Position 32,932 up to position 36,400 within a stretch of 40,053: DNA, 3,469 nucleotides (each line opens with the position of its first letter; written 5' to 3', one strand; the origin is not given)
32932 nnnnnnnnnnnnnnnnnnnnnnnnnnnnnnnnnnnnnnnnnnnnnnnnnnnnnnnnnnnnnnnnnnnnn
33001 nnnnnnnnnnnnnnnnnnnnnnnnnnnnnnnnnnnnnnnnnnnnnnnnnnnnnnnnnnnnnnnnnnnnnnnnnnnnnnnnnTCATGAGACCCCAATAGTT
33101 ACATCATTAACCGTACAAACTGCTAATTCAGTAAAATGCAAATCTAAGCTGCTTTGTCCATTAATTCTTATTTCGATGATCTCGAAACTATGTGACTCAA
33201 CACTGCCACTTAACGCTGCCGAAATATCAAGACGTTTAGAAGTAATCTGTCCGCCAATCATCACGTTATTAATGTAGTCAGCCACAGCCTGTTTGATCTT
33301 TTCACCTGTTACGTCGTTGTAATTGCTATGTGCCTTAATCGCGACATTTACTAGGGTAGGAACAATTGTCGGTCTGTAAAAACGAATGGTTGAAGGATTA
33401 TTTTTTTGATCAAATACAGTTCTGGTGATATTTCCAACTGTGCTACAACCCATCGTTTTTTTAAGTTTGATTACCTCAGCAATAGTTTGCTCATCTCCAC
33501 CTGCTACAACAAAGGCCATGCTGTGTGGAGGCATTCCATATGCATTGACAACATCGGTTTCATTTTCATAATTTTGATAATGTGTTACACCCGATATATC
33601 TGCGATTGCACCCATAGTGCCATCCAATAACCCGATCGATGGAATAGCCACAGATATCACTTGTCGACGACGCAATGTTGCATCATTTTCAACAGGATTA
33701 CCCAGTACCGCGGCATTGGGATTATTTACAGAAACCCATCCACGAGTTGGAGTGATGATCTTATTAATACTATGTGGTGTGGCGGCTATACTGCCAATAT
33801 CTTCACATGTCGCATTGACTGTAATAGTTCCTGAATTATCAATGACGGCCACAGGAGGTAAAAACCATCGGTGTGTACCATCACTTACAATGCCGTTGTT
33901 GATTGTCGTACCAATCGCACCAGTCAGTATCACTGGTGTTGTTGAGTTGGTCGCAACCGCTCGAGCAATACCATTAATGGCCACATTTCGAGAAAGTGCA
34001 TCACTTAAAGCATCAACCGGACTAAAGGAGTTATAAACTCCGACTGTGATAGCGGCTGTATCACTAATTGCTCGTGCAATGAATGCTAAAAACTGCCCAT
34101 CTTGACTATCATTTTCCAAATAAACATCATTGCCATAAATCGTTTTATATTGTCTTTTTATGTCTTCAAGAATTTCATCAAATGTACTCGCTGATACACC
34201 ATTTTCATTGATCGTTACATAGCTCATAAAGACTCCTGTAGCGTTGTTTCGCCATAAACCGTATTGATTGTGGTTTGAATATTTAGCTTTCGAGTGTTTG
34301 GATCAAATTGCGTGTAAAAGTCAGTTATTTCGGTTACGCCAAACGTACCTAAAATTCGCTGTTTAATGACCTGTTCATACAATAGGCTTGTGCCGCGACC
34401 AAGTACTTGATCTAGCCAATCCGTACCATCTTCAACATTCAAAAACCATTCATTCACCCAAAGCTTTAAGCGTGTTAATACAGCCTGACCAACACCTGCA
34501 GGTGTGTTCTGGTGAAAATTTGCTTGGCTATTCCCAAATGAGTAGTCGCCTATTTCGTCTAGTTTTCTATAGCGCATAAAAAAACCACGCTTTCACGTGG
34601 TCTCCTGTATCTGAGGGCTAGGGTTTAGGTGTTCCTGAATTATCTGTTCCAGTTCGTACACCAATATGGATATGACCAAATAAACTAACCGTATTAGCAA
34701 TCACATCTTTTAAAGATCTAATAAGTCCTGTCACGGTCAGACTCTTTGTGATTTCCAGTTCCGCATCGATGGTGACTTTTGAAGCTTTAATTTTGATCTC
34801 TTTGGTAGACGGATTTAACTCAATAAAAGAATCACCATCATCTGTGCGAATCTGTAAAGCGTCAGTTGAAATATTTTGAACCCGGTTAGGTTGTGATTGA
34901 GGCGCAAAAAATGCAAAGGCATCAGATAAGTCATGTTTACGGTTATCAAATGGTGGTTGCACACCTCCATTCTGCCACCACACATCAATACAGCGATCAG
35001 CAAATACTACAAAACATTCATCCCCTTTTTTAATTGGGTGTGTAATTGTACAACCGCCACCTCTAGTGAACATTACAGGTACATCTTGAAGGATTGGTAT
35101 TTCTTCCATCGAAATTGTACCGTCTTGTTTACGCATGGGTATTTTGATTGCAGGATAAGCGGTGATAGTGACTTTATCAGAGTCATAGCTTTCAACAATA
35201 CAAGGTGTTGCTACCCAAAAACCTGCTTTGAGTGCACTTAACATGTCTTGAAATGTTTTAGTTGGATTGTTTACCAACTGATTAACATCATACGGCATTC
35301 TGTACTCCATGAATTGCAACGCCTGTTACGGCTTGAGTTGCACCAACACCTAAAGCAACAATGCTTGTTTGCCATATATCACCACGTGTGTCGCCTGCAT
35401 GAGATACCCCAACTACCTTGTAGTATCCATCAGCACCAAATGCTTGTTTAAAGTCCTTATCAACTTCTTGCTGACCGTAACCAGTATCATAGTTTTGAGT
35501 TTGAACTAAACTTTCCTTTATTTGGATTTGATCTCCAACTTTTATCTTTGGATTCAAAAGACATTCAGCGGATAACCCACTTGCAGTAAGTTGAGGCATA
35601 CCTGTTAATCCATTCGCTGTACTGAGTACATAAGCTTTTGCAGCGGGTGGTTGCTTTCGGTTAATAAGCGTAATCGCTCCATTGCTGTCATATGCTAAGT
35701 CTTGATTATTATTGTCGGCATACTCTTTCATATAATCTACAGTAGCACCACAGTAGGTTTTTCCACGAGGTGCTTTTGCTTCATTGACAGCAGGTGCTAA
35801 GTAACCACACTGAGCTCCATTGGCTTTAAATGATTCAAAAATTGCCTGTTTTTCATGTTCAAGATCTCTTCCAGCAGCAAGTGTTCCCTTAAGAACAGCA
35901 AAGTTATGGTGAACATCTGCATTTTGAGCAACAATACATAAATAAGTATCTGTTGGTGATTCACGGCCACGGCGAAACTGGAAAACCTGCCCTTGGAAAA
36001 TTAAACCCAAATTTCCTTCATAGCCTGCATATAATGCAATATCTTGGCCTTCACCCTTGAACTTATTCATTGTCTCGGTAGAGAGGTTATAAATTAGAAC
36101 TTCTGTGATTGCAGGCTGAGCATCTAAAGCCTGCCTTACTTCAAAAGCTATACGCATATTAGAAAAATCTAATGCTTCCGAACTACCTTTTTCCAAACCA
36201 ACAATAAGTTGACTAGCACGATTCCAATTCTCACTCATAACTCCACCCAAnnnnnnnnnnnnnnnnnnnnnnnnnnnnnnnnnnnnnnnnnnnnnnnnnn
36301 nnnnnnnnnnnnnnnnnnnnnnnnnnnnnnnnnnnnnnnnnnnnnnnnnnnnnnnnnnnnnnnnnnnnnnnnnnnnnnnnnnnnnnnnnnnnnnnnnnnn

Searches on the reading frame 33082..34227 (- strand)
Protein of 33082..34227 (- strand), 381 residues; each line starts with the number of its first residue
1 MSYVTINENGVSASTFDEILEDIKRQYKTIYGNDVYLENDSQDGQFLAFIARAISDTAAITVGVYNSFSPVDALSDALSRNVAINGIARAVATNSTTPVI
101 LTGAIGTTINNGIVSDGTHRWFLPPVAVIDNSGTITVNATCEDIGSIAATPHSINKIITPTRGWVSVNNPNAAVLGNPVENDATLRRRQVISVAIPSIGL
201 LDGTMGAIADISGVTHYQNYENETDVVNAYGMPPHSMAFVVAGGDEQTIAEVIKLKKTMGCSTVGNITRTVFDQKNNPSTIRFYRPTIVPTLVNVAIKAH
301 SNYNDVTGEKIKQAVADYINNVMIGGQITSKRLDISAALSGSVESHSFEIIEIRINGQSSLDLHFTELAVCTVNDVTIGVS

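Call 12: search_protein_families(library=phrogs, proteins=[window:33082-34227:-], max_evalue=0.001)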
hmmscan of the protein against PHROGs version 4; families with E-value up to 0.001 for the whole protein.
window:33082-34227:- (381 aa): 3 families
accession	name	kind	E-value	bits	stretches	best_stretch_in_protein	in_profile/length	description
phrog_6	-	tail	1.7e-49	169.9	1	5-381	61-408/548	baseplate wedge subunit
phrog_34452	-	unknown function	1.3e-05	26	1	6-172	4-174/175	-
phrog_2103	-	tail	0.00096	19.7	0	70-163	61-156/162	baseplate protein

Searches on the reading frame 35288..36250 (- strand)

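Call 12: search_protein_families(library=phrogs, proteins=[window:35288-36250:-], max_evalue=0.001)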
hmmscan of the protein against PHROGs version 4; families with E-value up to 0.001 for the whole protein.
window:35288-36250:- (320 aa): 4 families
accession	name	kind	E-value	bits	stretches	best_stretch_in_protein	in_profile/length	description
phrog_196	-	tail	1.8e-63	215.9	1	5-313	81-372/536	baseplate hub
phrog_20677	-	unknown function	1e-39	137.4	1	23-255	174-405/631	-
phrog_23564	-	unknown function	1.1e-08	36.1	1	189-246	34-91/155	-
phrog_38154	-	unknown function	5.9e-06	26.9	1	5-80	1-76/159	-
